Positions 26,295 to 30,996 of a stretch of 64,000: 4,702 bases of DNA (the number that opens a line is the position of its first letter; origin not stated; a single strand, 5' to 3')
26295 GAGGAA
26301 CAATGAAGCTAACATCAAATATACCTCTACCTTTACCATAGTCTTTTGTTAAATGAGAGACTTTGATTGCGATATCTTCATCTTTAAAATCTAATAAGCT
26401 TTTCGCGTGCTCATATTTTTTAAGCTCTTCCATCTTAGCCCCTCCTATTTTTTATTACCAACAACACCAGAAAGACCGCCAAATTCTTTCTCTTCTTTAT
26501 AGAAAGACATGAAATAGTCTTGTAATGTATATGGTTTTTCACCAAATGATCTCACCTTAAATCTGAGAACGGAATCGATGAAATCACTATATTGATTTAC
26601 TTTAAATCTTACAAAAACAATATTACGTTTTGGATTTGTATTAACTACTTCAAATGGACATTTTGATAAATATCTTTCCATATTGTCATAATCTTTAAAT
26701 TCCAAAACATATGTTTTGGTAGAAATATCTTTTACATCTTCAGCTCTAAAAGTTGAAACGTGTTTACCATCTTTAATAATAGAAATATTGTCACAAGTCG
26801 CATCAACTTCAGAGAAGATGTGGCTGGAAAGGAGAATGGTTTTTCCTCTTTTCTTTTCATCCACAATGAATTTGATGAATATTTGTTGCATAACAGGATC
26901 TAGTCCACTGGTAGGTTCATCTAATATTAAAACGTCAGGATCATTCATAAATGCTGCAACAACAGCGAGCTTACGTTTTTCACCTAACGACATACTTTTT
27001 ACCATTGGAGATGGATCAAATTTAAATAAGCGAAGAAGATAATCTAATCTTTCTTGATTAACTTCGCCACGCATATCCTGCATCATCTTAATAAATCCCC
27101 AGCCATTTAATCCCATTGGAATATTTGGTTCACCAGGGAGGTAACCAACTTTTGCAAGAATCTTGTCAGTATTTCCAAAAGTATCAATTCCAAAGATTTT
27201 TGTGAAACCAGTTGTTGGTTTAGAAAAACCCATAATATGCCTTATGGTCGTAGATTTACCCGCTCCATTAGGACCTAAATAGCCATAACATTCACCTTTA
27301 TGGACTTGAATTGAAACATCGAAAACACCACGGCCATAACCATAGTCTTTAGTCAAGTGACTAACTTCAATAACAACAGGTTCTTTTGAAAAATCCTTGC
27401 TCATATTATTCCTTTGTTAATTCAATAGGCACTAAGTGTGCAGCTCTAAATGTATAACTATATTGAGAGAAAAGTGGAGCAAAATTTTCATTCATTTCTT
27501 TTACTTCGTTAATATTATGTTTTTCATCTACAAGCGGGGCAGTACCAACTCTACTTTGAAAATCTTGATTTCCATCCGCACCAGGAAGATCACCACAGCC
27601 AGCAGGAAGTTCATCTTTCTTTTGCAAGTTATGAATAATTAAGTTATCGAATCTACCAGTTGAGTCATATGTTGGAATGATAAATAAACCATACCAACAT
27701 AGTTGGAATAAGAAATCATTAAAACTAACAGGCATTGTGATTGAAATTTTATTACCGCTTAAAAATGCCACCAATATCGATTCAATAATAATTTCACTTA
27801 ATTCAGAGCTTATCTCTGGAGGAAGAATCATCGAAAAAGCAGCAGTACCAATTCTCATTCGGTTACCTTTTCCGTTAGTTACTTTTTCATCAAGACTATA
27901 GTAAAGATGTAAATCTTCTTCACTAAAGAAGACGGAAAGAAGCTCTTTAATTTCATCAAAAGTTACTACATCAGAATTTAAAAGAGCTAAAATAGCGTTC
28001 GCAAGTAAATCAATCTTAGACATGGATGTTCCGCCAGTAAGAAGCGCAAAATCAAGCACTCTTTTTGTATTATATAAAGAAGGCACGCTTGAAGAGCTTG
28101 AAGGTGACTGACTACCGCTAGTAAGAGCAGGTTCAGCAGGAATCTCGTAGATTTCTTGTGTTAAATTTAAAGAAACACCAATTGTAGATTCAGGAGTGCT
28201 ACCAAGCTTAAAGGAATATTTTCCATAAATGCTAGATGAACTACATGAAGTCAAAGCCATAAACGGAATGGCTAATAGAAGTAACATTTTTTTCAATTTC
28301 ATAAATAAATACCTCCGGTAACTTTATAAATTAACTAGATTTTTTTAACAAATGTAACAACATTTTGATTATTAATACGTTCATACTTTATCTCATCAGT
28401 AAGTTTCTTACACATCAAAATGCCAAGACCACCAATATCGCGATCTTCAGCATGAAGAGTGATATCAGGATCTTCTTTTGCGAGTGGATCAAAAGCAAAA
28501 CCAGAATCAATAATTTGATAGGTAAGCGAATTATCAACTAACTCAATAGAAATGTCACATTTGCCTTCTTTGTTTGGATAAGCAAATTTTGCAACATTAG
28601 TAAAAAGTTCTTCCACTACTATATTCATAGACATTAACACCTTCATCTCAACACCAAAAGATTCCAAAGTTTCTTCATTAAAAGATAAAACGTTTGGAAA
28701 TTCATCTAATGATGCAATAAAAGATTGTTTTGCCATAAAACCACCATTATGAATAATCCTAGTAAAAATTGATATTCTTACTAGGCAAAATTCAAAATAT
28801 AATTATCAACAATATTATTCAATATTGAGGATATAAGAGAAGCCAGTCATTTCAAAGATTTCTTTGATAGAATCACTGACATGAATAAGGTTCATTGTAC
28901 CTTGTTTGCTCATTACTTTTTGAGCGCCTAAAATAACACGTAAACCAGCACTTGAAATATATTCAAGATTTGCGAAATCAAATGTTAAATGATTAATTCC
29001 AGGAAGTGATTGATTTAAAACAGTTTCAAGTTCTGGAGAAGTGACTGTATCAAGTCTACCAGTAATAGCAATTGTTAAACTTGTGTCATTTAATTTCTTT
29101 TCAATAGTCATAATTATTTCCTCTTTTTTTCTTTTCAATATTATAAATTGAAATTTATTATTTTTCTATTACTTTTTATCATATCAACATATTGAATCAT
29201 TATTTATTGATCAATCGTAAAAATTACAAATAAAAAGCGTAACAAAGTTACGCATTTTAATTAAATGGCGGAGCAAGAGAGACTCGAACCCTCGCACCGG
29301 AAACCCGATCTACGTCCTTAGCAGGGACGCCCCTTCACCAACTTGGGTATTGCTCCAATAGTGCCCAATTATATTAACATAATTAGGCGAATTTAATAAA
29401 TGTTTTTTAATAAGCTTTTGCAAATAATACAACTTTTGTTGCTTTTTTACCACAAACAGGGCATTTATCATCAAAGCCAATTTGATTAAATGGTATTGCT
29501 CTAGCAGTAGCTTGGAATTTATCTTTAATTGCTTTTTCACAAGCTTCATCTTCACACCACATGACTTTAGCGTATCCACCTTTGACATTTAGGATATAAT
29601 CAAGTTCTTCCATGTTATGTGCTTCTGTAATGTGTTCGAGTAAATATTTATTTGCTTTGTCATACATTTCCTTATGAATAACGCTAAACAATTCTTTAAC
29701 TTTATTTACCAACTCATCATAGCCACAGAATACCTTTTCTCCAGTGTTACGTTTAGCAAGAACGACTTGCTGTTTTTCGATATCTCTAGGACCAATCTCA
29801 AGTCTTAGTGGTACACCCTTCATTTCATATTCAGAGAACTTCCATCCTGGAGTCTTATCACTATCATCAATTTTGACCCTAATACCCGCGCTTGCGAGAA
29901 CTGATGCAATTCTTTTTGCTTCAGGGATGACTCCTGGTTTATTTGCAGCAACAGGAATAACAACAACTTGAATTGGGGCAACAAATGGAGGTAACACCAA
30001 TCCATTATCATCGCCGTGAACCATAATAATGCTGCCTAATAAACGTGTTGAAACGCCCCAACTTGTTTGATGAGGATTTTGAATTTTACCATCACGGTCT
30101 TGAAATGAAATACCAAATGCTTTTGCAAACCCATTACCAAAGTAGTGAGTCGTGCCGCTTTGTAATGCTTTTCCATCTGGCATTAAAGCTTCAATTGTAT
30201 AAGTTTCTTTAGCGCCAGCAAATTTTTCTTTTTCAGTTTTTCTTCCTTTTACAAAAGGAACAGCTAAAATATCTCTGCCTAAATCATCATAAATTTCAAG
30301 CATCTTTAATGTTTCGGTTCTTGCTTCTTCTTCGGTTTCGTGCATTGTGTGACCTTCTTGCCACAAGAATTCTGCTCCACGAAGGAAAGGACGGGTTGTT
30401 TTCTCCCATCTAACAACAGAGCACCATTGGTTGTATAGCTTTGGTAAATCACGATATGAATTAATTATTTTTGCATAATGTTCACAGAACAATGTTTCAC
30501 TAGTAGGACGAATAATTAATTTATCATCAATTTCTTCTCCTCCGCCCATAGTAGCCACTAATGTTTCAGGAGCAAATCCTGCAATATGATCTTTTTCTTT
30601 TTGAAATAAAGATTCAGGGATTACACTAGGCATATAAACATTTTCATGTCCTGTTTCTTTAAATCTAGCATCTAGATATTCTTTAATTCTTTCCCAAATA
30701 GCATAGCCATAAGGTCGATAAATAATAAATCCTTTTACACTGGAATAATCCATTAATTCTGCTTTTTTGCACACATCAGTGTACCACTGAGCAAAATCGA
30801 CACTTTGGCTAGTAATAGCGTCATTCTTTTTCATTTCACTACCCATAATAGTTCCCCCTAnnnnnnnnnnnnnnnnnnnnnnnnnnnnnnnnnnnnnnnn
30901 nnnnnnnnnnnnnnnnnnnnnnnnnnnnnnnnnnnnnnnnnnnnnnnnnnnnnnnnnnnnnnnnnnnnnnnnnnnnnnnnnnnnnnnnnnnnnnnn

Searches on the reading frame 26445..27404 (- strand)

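Call 13: search_protein_families(library=pfam, proteins=[window:26445-27404:-], max_evalue=0.001)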
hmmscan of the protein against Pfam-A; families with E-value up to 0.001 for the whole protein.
window:26445-27404:- (319 aa): 2 families
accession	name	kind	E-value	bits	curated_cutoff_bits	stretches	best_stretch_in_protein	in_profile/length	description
PF00005.33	ABC_tran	-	3.5e-22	79.9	25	1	29-166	3-137/137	ABC transporter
PF13304.12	AAA_21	-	6.5e-13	49.8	27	1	137-195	237-298/304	AAA domain, putative AbiEii toxin, Type IV TA system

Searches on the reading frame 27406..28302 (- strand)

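Call 13: search_protein_families(library=pfam, proteins=[window:27406-28302:-], max_evalue=0.001)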
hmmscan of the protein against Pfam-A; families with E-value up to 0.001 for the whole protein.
window:27406-28302:- (298 aa): 1 family
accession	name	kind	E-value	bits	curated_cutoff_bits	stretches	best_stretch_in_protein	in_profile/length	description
PF00994.29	MoCF_biosynth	-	0.00071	19.7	26.6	0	81-150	55-103/144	Probable molybdopterin binding domain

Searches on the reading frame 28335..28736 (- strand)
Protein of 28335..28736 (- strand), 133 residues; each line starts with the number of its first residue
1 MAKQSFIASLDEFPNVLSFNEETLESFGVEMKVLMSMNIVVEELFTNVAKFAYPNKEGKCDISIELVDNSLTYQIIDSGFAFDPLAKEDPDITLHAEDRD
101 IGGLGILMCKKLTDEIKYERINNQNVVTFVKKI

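Call 13: search_protein_families(library=pfam, proteins=[window:28335-28736:-], max_evalue=0.001)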
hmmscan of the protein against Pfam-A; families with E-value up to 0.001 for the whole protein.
window:28335-28736:- (133 aa): 2 families
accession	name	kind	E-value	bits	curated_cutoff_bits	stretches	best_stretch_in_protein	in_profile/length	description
PF13581.12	HATPase_c_2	-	3.9e-21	75.8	27.4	1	8-131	3-127/127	Histidine kinase-like ATPase domain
PF02518.31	HATPase_c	-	0.00018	22.4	26.4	1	39-118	8-93/111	Histidine kinase-, DNA gyrase B-, and HSP90-like ATPase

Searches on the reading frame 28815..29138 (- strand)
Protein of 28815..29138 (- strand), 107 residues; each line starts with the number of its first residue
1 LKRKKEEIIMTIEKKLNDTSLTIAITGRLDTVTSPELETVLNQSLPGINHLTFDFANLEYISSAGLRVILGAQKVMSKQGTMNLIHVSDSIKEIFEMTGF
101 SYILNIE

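Call 13: search_protein_families(library=pfam, proteins=[window:28815-29138:-], max_evalue=0.001)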
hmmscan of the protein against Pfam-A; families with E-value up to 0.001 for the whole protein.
window:28815-29138:- (107 aa): 2 families
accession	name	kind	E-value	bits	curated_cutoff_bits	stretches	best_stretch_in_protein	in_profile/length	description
PF01740.26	STAS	-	4e-12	46.3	22.6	1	12-106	2-99/106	STAS domain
PF13466.11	STAS_2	-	5.8e-10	39.7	29.2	1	23-100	1-79/80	STAS domain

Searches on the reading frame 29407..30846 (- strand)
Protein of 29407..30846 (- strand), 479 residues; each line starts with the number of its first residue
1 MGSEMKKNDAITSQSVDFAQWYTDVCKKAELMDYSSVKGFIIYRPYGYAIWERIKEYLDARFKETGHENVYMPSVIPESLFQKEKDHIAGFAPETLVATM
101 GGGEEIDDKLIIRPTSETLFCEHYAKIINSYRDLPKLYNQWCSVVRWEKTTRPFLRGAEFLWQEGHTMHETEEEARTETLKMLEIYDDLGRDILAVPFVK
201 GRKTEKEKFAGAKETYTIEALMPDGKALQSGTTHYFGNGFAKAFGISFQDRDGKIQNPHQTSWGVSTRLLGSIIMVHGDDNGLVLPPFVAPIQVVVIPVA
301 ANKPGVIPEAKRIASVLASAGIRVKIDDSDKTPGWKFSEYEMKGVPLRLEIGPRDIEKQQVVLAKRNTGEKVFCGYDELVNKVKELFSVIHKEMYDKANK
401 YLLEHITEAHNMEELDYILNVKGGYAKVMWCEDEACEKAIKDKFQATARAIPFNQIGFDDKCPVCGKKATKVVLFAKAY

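Call 13: search_protein_families(library=pfam, proteins=[window:29407-30846:-], max_evalue=0.001)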
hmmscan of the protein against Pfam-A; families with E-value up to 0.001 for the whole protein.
window:29407-30846:- (479 aa): 3 families
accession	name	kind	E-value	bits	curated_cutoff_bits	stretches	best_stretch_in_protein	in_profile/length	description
PF03129.25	HGTP_anticodon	-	1.5e-24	86.4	21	1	293-386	1-94/94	Anticodon binding domain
PF00587.30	tRNA-synt_2b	-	4.5e-21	76.1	29.3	1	106-274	7-176/179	tRNA synthetase class II core domain (G, H, P, S and T)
PF09180.16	ProRS-C_1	-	1.2e-20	73.8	31.5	1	412-479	1-71/71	Prolyl-tRNA synthetase, C-terminal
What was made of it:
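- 29407..30846 (-): proS, an archaeal/eukaryote-like class II prolyl-tRNA synthetase of 479 aa. It is the second cistron. Pfam tRNA-synt_2b, HGTP_anticodon and ProRS-C_1 (call 13).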

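Call 57: find_homologous_proteins(query=window:29407-30846:-, max_evalue=1e-50)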
Query window:29407-30846:- (479 aa): 8000 proteins with E <= 1e-50 among 8000 candidates; the best 120 are listed.
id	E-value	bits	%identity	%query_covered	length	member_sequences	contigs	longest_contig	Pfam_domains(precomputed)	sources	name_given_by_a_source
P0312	0.0e+0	1112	100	100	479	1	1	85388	PF03129.26,PF00587.31,PF09180.17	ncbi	-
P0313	7.3e-269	910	80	100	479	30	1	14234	PF03129.26,PF00587.31,PF09180.17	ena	-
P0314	2.4e-265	899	80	100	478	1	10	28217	PF03129.26,PF00587.31,PF09180.17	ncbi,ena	-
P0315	5.9e-265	897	80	100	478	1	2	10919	PF03129.26,PF00587.31,PF09180.17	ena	-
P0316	6.0e-265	897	80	100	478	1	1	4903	PF03129.26,PF00587.31,PF09180.17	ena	-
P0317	1.2e-264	896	80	100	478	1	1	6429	PF03129.26,PF00587.31,PF09180.17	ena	-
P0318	2.2e-264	896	80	100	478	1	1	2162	PF03129.26,PF00587.31,PF09180.17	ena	-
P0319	5.3e-264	894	80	100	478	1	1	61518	PF03129.26,PF00587.31,PF09180.17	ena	-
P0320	6.3e-264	894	78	100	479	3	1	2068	PF03129.26,PF00587.31,PF09180.17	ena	-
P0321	1.4e-263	893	80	100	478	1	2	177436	PF03129.26,PF00587.31,PF09180.17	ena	-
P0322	1.4e-263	893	80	100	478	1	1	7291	PF03129.26,PF00587.31,PF09180.17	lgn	-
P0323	1.4e-263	893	80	100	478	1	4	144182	PF03129.26,PF00587.31,PF09180.17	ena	-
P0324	2.0e-263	892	79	100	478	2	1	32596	PF03129.26,PF00587.31,PF09180.17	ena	-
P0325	3.1e-263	892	79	99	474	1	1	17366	PF03129.26,PF00587.31,PF09180.17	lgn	-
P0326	6.9e-263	891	80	100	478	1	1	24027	PF03129.26,PF00587.31,PF09180.17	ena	-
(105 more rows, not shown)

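Call 58: find_encoding_contigs(protein=P0312, flank=3000, max_places=2)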
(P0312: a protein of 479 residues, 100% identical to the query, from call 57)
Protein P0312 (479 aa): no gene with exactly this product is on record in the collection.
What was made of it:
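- Tried and rejected: The window's own ProRS is in the protein collection at 100% identity (P0312), but its contig could not be retrieved (call 58).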

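Call 60: find_related_loci(query=window:29407-30846:-, collection=metagenome_contigs, flank=3500)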
Query window:29407-30846:- (479 aa) in metagenome_contigs; peptide patterns used: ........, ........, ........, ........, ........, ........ (x = any residue, [..] = any of these).
600 stretches matched a pattern (row limit reached: there are more); 597 encode a relative of the query (tblastn E <= 1e-3); the best 80 are kept; 80 distinct loci.
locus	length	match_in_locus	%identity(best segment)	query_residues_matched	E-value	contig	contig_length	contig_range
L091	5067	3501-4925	77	4-479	0e+0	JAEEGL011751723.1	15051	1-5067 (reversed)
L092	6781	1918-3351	75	1-479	0e+0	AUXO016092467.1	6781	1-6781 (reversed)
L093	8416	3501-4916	77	7-479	0e+0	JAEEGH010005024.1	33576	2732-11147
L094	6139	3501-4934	77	1-479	0e+0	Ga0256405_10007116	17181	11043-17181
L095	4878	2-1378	76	20-479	0e+0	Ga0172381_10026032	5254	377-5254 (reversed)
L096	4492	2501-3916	74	7-479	0e+0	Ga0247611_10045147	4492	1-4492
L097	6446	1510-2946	71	1-479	0e+0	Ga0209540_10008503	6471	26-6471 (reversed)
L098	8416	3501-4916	72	7-479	0e+0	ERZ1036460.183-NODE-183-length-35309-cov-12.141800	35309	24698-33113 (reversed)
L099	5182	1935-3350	73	7-479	0e+0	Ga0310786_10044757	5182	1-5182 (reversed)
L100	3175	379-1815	70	1-479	0e+0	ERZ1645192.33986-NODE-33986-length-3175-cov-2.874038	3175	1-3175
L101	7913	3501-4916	72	7-479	0e+0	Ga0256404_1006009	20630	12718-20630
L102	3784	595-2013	71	7-479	0e+0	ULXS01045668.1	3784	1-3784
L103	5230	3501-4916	72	7-479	0e+0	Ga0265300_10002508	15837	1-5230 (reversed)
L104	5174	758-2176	72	7-479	0e+0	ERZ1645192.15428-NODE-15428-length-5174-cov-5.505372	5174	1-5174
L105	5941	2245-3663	69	7-479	0e+0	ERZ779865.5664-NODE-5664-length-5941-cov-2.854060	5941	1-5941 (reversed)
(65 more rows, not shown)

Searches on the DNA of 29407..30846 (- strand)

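Call 63: search_rna_families(sources=[L114, L116, L118, L123, L136, L140, L147, L153, L158, L160, L163, L167, L091, L098, L113, L119, L141, L150, L152], threshold=gathering)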
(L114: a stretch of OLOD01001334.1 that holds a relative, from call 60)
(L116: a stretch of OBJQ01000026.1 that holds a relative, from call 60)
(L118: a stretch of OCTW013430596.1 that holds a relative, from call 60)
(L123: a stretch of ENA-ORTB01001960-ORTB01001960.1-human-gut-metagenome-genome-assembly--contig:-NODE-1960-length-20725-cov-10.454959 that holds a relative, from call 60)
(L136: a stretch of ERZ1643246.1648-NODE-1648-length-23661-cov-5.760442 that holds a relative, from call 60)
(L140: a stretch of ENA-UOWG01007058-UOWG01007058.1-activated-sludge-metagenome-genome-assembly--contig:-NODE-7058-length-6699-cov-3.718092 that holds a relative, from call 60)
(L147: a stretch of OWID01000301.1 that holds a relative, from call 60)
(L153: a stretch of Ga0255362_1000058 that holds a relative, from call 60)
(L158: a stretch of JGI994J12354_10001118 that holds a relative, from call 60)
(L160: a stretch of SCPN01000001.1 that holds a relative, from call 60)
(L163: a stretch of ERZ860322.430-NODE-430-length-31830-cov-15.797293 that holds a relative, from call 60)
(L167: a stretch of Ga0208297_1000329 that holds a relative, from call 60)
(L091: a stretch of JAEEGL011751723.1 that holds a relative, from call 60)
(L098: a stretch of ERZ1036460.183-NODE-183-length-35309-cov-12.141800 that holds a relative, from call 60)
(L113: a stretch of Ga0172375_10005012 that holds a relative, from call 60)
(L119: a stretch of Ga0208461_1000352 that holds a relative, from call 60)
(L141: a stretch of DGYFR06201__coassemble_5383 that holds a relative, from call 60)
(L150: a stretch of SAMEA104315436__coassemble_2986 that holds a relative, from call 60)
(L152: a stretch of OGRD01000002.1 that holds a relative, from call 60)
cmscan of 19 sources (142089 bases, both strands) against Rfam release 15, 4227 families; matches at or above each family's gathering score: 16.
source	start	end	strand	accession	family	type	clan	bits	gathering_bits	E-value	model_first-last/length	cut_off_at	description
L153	3231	3437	+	RF00230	T-box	Cis-reg; leader;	-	130.8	93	2e-28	1-219/219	no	T-box leader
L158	3152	3357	+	RF00230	T-box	Cis-reg; leader;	-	101.1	93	8.8e-21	1-219/219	no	T-box leader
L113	1557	1644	-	RF00005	tRNA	Gene; tRNA;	CL00001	59.2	29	6.5e-10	1-71/71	no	tRNA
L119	4966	5053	+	RF00005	tRNA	Gene; tRNA;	CL00001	58.8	29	8.5e-10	1-71/71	no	tRNA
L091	4980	5067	+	RF00005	tRNA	Gene; tRNA;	CL00001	58.2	29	1.3e-09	1-71/71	no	tRNA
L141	964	1052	-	RF00005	tRNA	Gene; tRNA;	CL00001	57.6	29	1.8e-09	1-71/71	no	tRNA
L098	1541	1626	-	RF00005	tRNA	Gene; tRNA;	CL00001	57.2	29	2.3e-09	1-71/71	no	tRNA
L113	4998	5085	+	RF00005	tRNA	Gene; tRNA;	CL00001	56.6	29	3.5e-09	1-71/71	no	tRNA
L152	1537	1625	-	RF00005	tRNA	Gene; tRNA;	CL00001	56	29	5e-09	1-71/71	no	tRNA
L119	1550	1639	-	RF00005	tRNA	Gene; tRNA;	CL00001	54.3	29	1.4e-08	1-71/71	no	tRNA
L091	1530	1617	-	RF00005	tRNA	Gene; tRNA;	CL00001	52.4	29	4.8e-08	1-71/71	no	tRNA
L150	322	410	-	RF00005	tRNA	Gene; tRNA;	CL00001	52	29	6.3e-08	1-71/71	no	tRNA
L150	3836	3926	+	RF00005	tRNA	Gene; tRNA;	CL00001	51.2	29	1.1e-07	1-71/71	no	tRNA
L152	5051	5141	+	RF00005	tRNA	Gene; tRNA;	CL00001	51.2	29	1.1e-07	1-71/71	no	tRNA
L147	5097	5166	+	RF03136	S10-Clostridia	Cis-reg; leader;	-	39.5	35.1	0.00035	1-81/81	no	S10-Clostridia ribosomal protein leader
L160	5166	5234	+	RF03136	S10-Clostridia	Cis-reg; leader;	-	36.9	35.1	0.0016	1-81/81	no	S10-Clostridia ribosomal protein leader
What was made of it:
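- Tried and rejected: A T-box lies before proS in only 2 of 12 X-less relatives tested and in 0 of 7 X loci (call 63).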
